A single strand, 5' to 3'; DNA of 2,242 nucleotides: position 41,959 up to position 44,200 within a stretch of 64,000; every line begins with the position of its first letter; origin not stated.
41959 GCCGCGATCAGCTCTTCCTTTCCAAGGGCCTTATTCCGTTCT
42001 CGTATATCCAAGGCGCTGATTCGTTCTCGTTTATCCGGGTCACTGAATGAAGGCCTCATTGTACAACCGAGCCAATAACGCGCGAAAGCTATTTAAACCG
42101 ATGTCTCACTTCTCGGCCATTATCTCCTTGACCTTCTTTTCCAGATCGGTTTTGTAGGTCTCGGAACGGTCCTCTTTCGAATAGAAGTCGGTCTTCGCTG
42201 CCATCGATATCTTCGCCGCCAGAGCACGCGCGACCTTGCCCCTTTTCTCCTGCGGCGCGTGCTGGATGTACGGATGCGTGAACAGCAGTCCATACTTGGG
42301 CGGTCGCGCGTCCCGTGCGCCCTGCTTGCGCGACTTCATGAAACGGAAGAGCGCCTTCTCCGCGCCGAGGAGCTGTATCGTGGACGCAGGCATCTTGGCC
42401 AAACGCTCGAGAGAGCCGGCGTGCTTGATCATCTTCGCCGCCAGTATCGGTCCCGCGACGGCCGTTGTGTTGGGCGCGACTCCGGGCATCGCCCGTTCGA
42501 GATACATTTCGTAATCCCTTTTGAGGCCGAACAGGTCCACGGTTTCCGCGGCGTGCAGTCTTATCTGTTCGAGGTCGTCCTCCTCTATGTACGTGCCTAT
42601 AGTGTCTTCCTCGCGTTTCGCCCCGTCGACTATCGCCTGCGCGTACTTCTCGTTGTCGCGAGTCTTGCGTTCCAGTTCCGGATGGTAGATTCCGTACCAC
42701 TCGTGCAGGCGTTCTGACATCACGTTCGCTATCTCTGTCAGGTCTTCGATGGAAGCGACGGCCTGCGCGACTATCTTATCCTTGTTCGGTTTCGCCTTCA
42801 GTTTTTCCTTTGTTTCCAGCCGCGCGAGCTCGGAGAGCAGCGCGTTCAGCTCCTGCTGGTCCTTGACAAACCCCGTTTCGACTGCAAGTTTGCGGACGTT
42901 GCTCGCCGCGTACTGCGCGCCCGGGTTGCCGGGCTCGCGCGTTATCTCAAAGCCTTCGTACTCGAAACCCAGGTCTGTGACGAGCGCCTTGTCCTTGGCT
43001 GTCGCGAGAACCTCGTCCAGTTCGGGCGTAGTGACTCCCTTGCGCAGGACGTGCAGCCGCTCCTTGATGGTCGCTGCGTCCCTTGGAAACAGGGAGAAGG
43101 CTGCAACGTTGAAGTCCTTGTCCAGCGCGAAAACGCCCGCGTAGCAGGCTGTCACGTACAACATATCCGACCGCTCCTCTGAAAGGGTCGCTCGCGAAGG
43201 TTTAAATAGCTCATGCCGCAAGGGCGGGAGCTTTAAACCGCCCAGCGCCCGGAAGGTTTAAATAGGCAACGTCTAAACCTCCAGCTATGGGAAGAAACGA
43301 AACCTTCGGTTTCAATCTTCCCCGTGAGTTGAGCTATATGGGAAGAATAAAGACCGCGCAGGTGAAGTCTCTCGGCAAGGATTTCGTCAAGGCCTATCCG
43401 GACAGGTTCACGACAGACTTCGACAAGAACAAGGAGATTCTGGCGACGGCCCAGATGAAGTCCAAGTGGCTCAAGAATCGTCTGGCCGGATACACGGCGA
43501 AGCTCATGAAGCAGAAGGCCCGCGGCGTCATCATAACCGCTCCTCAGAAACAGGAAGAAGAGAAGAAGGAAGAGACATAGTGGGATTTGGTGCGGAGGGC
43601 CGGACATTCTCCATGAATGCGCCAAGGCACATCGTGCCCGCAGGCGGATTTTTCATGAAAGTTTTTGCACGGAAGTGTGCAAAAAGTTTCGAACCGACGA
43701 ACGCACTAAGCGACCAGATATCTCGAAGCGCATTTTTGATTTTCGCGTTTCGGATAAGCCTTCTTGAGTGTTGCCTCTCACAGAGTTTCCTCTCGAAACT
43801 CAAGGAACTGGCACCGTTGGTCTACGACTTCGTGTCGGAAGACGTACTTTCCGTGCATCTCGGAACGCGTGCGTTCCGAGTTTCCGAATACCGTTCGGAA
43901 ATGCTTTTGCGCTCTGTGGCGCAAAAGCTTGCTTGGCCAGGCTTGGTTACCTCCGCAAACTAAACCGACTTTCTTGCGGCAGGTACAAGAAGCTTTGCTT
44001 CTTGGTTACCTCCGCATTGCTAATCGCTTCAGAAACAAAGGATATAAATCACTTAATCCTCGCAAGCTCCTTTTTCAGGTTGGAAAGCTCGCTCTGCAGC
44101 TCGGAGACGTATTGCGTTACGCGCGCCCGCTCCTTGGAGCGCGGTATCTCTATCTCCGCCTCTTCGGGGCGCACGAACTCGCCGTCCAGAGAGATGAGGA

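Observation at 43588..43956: tRNA-Leu(CAA) apparently split by four introns (366-nt gene, 86-nt product)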

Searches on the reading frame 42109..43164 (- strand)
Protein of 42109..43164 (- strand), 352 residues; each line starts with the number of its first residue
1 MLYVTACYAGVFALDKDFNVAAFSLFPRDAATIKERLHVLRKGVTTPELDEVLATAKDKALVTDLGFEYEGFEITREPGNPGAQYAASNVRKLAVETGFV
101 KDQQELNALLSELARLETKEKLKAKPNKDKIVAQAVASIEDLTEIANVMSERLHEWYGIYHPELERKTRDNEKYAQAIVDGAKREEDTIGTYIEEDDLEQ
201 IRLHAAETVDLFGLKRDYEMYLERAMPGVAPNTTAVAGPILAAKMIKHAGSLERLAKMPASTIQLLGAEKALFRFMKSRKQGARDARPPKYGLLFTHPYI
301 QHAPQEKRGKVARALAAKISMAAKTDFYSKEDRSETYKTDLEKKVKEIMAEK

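Call 10: find_homologous_proteins(query=window:42109-43164:-)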
Query seq(352 aa) (352 aa): 2939 proteins with E <= 0.001 among 8000 candidates; the best 120 are listed.
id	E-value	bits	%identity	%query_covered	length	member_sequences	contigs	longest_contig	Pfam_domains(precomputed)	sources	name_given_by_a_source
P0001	2.6e-225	765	100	100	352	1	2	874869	PF01798.24,PF21572.3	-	-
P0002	5.4e-160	550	70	100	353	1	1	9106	PF01798.24,PF21572.3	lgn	-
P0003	8.4e-153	527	66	99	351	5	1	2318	PF01798.24,PF21572.3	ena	-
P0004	2.4e-150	518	68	100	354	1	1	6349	PF01798.24,PF21572.3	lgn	-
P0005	2.2e-148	512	66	98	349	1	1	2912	PF01798.24,PF21572.3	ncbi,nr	ncbi:MAG: hypothetical protein HY366_01220, partial [Candidatus Aenigmarchaeota archaeon]|nr:hypothe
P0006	6.5e-117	409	55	94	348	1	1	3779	PF01798.24,PF21572.3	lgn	-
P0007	5.5e-107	376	49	99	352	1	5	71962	PF01798.24,PF21572.3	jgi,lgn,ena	-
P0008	3.7e-104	367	51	99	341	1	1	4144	PF01798.24,PF21572.3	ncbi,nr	ncbi:MAG: hypothetical protein J7L45_02330 [Candidatus Aenigmarchaeota archaeon]|nr:hypothetical pro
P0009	2.2e-103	364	49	99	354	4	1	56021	PF01798.24,PF21572.3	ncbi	-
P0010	4.3e-102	360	50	99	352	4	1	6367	PF01798.24,PF21572.3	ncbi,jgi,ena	-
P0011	2.4e-101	357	50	93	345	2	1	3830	PF01798.24,PF21572.3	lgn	-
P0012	4.3e-101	357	48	99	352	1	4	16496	PF01798.24,PF21572.3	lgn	-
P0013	4.7e-101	357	49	99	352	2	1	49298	PF01798.24,PF21572.3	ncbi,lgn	-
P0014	2.7e-100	354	50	99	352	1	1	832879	PF01798.24,PF21572.3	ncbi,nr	ncbi:MAG: hypothetical protein JSV92_02195 [archaeon]|nr:MAG: hypothetical protein JSV92_02195 [arch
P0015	2.8e-99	351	48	99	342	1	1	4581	PF01798.24,PF21572.3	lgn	-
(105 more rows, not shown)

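Call 12: find_encoding_contigs(protein=P0002, flank=5000, max_places=3)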
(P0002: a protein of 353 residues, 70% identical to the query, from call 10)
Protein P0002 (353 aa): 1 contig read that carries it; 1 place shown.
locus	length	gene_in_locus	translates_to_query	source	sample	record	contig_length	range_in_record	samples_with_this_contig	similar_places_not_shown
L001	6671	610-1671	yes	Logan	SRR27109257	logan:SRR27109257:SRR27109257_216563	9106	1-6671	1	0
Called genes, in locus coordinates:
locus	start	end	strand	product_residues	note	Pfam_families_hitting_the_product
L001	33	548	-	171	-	-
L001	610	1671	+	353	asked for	PF21572:Nop5_56-rel_N_Arc, PF01798:Nop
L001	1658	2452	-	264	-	PF00696:AA_kinase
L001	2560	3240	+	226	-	-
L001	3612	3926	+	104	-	-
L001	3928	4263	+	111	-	-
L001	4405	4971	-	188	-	PF00293:NUDIX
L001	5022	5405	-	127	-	-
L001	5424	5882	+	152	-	-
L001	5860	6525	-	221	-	-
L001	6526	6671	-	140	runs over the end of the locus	-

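Call 13: find_encoding_contigs(protein=P0004, flank=5000, max_places=3)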
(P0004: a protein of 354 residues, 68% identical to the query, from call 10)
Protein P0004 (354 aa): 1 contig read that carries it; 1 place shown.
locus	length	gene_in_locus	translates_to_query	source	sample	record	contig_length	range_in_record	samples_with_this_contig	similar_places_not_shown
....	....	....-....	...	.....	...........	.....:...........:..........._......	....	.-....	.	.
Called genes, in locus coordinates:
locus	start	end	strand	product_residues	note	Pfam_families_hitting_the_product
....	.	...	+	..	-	?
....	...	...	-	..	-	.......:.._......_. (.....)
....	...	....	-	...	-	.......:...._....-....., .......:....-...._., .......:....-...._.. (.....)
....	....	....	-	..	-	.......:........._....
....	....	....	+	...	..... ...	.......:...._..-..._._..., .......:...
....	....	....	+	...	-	-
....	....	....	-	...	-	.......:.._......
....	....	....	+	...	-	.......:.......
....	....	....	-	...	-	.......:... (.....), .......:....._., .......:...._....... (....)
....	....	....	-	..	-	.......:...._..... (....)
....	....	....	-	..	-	?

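Call 14: find_encoding_contigs(protein=P0005, flank=5000, max_places=3)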
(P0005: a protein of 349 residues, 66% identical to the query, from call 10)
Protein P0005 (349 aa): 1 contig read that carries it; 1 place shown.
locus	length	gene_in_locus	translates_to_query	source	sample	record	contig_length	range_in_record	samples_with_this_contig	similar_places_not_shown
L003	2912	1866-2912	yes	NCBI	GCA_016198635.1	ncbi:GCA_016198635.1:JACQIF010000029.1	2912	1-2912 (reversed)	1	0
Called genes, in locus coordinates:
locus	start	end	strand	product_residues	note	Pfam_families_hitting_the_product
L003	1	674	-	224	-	?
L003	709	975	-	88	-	-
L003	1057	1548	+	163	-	PF04307:YdjM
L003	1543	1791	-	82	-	PF00833:Ribosomal_S17e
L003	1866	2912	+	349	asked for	PF21572:Nop5_56-rel_N_Arc, PF01798:Nop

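Call 52: find_encoding_contigs(protein=P0003, flank=5000, max_places=3)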
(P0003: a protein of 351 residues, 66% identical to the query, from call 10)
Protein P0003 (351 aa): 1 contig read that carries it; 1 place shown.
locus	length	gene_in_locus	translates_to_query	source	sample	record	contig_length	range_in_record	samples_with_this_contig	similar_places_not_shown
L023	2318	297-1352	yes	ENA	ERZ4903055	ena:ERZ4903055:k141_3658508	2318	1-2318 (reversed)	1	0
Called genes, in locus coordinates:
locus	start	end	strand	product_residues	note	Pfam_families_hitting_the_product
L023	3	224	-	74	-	?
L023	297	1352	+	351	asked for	PF21572:Nop5_56-rel_N_Arc, PF01798:Nop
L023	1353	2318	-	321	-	?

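Call 53: find_encoding_contigs(protein=P0006, flank=5000, max_places=3)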
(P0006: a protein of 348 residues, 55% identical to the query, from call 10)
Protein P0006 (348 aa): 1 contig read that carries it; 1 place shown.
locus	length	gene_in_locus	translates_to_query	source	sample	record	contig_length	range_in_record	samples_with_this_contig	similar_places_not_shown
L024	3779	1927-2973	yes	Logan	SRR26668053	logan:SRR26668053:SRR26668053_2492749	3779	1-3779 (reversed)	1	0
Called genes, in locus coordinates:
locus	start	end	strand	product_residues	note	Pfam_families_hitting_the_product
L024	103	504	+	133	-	PF01873:eIF-5_eIF-2B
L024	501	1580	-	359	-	PF13385:Laminin_G_3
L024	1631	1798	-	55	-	PF00833:Ribosomal_S17e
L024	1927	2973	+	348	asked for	PF21572:Nop5_56-rel_N_Arc, PF01798:Nop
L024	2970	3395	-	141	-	-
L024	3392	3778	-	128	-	?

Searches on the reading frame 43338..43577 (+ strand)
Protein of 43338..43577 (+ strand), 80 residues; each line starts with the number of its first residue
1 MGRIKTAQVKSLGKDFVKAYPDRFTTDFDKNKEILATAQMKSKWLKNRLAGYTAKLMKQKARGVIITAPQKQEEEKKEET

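Call 39: find_homologous_proteins(query=window:43338-43577:+, max_evalue=1e-10)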
Query seq(80 aa) (80 aa): 4 proteins with E <= 1e-10 among 9 candidates.
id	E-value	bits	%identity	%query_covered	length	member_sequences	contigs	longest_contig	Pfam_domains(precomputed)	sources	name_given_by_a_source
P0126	4.8e-44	164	100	100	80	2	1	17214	PF00833.24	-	-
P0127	9.4e-32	126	75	99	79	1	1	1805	PF00833.24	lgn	-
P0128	2.6e-28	115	66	100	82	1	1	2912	PF00833.24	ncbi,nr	ncbi:MAG: 30S ribosomal protein S17e [Candidatus Aenigmarchaeota archaeon]|nr:30S ribosomal protein 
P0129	4.2e-12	63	60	74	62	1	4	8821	PF00833.24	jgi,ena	-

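Call 40: find_encoding_contigs(protein=P0127, flank=5000, max_places=3)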
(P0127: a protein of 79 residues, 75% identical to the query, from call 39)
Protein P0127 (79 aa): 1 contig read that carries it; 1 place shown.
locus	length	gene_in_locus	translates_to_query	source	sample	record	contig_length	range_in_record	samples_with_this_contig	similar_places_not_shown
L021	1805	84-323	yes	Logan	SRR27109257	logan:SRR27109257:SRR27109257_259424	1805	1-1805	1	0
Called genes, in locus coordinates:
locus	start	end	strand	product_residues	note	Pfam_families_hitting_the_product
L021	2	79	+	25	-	?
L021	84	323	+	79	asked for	PF00833:Ribosomal_S17e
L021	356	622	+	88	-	-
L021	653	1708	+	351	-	PF21088:MS_channel_1st, PF00924:MS_channel_2nd, PF21082:MS_channel_3rd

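Call 41: find_encoding_contigs(protein=P0126, flank=3000, max_places=4)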
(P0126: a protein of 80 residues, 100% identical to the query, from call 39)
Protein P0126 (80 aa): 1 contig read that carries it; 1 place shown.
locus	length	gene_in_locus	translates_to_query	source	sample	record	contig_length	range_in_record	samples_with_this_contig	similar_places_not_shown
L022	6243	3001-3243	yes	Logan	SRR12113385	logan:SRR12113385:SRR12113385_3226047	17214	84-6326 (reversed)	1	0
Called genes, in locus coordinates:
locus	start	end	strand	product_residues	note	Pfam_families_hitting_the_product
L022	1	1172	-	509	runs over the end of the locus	PF01336:tRNA_anti-codon, PF00152:tRNA-synt_2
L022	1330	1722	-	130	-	-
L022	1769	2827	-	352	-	PF21572:Nop5_56-rel_N_Arc, PF01798:Nop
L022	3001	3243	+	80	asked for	PF00833:Ribosomal_S17e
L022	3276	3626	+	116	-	-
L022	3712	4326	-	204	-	-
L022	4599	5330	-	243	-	PF26468:GIY_YIG_3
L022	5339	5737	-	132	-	-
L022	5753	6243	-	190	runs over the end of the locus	?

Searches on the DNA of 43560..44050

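Call 74: search_rna_families(source=window, start=43560, end=44050, threshold=evalue, max_evalue=10, show_alignments=3)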
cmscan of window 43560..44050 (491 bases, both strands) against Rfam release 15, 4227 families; matches with E-value up to 10: 5.
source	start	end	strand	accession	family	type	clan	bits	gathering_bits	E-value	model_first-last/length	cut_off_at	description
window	43720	43787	-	RF00132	snoR24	Gene; snRNA; snoRNA; CD-box;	-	17.8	38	2.1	1-92/92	no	Small nucleolar RNA R24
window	44021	44044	-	RF02372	PyrC_leader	Cis-reg; leader;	-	17.7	50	3.9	1-50/50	no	PyrC leader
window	43660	43735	-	RF01386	isrB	Gene; sRNA;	-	15.5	35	2.7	1-87/87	no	isrB Hfq binding RNA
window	43827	43884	+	RF00371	sroE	Gene; sRNA;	-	14.1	51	2.1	1-92/92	no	sroE RNA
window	43886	44014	-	RF02902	AaHKsRNA22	Gene; sRNA;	-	12.9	39.8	7.9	1-101/101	no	Aggregatibacter sRNA 22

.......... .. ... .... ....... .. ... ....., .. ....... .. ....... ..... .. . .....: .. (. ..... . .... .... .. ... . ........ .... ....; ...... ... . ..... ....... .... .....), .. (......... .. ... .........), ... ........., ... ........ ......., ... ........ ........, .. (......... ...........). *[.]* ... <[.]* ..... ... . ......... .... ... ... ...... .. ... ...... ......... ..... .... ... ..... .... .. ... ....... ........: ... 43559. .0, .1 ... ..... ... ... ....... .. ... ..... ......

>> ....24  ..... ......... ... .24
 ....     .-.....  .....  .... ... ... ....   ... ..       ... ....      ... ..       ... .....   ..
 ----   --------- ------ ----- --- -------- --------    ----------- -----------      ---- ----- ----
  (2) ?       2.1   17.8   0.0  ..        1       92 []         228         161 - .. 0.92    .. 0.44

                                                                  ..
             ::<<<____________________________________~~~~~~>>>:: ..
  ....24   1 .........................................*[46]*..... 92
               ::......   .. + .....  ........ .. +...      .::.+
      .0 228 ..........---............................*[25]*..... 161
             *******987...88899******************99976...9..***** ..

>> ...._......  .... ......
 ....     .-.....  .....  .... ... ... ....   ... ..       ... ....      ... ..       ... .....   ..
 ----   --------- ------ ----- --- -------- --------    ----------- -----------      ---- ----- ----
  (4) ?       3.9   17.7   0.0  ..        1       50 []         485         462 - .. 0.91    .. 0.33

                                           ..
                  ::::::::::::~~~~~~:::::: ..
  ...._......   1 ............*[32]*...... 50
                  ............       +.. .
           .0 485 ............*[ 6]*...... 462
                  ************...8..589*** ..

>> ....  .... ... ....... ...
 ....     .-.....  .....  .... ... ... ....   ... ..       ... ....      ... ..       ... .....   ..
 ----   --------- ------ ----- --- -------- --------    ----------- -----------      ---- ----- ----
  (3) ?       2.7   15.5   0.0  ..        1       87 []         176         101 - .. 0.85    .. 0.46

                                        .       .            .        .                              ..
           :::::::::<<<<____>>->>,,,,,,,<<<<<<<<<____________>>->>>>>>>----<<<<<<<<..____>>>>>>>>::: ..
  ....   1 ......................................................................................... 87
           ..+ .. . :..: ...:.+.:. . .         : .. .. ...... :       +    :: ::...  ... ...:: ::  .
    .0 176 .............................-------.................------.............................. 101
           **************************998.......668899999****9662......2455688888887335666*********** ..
